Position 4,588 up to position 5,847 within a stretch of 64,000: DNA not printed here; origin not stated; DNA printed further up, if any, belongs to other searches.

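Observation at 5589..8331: Three copies of the tsaD 3' tail, differing almost only at synonymous sites, bracket two single-gene cassettes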

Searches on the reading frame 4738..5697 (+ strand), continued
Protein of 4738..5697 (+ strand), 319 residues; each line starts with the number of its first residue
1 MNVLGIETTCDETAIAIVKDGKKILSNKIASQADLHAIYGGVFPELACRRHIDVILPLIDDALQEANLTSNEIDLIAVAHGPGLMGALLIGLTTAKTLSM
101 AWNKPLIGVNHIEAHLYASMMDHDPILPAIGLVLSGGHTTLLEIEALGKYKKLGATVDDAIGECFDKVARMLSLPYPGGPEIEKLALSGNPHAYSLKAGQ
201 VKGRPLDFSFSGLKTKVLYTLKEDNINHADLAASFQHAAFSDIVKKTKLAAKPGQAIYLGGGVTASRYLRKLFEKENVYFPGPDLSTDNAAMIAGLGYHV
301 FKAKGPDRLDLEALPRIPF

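Call 32: find_related_loci(query=window:4738-5697:+, collection=metagenome_contigs, flank=10000)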
Query window:4738-5697:+ (319 aa) in metagenome_contigs; peptide patterns used: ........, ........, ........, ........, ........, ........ (x = any residue, [..] = any of these).
600 stretches matched a pattern (row limit reached: there are more); 192 encode a relative of the query (tblastn E <= 1e-3); the best 80 are kept; 80 distinct loci.
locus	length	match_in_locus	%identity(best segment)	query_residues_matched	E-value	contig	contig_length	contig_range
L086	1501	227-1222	58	1-319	4e-130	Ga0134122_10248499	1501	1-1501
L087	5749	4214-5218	58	1-317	4e-117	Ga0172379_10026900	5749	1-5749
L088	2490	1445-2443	56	1-313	8e-120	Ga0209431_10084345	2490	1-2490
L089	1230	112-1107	56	1-313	4e-124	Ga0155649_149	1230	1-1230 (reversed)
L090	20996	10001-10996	57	1-313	1e-108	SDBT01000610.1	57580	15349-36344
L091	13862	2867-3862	56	1-314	2e-107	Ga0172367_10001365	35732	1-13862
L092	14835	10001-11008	54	3-319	3e-107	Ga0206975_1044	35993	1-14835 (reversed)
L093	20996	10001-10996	51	1-319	1e-103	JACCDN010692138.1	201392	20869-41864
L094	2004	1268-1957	64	1-227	6e-101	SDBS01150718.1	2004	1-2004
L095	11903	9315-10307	50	3-319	1e-95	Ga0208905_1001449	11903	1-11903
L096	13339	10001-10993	50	3-319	1e-95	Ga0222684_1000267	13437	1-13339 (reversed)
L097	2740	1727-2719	50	3-319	3e-97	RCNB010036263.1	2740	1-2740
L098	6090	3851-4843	48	1-317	3e-92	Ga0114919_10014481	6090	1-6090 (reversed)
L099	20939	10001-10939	50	1-302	6e-92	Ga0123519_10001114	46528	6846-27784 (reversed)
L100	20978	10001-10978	50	1-303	1e-90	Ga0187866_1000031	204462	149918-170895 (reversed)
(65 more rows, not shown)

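Call 82: find_encoding_contigs(protein=P0005, flank=8000, max_places=4)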
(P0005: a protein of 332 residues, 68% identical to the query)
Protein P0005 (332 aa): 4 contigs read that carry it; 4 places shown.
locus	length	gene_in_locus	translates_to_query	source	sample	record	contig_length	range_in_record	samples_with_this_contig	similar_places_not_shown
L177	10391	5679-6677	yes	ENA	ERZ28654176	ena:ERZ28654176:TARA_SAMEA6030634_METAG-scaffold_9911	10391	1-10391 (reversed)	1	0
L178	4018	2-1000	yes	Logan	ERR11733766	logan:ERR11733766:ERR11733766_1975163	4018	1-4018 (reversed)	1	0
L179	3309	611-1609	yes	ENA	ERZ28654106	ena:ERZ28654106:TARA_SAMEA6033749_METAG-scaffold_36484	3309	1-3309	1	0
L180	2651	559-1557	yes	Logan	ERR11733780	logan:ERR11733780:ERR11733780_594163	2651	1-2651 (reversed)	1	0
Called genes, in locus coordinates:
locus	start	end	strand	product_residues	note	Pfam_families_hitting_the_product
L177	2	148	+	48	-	?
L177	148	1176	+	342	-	PF10128:OpcA_G6PD_assem, PF20171:OpcA_G6PD_C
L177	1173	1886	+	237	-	PF01182:Glucosamine_iso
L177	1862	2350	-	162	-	-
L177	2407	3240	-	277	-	-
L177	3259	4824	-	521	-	PF12937:F-box-like (weak)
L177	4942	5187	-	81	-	-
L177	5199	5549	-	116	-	-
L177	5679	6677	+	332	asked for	PF00814:TsaD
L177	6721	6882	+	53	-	PF00471:Ribosomal_L33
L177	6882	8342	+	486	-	PF02687:FtsX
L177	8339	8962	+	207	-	PF02463:SMC_N (weak), PF00005:ABC_tran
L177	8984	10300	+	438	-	PF03721:UDPG_MGDP_dh_N, PF00984:UDPG_MGDP_dh, PF03720:UDPG_MGDP_dh_C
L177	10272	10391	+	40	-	?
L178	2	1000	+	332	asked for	PF00814:TsaD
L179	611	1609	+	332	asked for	PF00814:TsaD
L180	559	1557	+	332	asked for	PF00814:TsaD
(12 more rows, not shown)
